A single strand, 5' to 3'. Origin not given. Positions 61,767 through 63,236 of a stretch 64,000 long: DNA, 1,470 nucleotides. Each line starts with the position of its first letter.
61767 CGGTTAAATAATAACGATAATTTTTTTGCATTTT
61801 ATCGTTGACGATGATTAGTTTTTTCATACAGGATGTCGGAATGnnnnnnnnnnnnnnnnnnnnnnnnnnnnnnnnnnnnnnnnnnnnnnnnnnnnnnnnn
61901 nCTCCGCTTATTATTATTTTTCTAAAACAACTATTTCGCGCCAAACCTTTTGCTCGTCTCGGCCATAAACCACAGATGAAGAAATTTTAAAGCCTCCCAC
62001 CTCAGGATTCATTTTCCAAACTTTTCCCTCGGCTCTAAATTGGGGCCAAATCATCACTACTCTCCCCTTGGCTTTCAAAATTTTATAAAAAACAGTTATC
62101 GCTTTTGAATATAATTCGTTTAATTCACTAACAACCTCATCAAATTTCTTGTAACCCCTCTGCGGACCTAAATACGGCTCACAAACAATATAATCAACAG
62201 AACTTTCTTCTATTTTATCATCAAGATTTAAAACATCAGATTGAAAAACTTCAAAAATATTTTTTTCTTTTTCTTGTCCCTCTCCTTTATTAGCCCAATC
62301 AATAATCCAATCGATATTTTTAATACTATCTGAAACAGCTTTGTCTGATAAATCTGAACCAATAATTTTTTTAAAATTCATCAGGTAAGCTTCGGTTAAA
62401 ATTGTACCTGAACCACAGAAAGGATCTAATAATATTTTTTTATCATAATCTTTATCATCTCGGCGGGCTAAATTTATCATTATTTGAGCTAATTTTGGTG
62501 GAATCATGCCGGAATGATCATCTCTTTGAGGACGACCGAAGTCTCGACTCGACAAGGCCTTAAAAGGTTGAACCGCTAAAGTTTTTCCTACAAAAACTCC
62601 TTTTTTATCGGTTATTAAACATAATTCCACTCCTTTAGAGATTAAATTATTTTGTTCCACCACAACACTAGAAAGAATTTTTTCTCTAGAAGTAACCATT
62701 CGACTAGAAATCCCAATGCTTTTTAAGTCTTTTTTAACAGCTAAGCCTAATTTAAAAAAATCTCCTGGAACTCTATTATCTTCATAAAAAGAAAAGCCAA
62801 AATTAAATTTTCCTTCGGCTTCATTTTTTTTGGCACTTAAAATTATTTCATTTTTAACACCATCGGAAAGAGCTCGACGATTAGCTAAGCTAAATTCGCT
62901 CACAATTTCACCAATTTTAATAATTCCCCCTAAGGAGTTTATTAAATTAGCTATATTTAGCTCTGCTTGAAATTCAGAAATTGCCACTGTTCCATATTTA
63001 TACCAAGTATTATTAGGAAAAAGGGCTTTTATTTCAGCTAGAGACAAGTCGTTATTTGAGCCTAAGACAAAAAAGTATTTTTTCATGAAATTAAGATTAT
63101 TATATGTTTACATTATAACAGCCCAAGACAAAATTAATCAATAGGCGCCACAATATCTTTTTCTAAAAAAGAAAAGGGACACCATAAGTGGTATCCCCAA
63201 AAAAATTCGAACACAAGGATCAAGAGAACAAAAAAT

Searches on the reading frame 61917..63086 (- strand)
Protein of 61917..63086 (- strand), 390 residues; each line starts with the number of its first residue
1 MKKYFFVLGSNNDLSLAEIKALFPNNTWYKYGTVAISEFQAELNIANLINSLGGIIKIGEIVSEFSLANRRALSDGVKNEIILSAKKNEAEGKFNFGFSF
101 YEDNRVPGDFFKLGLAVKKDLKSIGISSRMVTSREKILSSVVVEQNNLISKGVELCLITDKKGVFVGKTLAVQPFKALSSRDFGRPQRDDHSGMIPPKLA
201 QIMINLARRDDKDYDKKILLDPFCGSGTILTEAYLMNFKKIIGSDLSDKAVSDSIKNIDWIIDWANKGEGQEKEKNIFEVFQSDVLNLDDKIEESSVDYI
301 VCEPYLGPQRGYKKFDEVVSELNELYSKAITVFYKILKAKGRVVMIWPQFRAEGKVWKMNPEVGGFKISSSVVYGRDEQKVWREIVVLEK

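Call 91: find_encoding_contigs(protein=window:61917-63086:-, flank=10000, max_places=1)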
Protein window:61917-63086:- (390 aa): 9 contigs read that carry it; 1 place shown.
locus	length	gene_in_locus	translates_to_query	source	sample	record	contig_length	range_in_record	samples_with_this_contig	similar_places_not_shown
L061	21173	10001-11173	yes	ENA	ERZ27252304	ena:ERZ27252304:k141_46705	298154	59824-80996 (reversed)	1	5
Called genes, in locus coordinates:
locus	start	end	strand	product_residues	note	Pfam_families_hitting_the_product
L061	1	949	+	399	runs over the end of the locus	PF07690:MFS_1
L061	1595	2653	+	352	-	PF02661:Fic, PF12802:MarR_2 (faint)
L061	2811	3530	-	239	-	PF01479:S4 (weak), PF00849:PseudoU_synth_2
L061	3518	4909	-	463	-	PF04932:Wzy_C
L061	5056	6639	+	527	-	-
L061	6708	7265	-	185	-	PF08207:EFP_N, PF01132:EFP, PF09285:Elong-fact-P_C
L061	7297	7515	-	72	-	PF01084:Ribosomal_S18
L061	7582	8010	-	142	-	PF00436:SSB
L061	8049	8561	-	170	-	PF01250:Ribosomal_S6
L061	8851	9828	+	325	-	-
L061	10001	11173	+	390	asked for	PF01555:N6_N4_Mtase (weak), PF01170:UPF0020, PF13847:Methyltransf_31 (weak)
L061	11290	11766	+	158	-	-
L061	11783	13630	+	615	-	PF13230:GATase_4 (weak), PF13522:GATase_6, PF13537:GATase_7, PF01380:SIS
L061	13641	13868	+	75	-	-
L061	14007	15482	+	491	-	PF03816:LytR_cpsA_psr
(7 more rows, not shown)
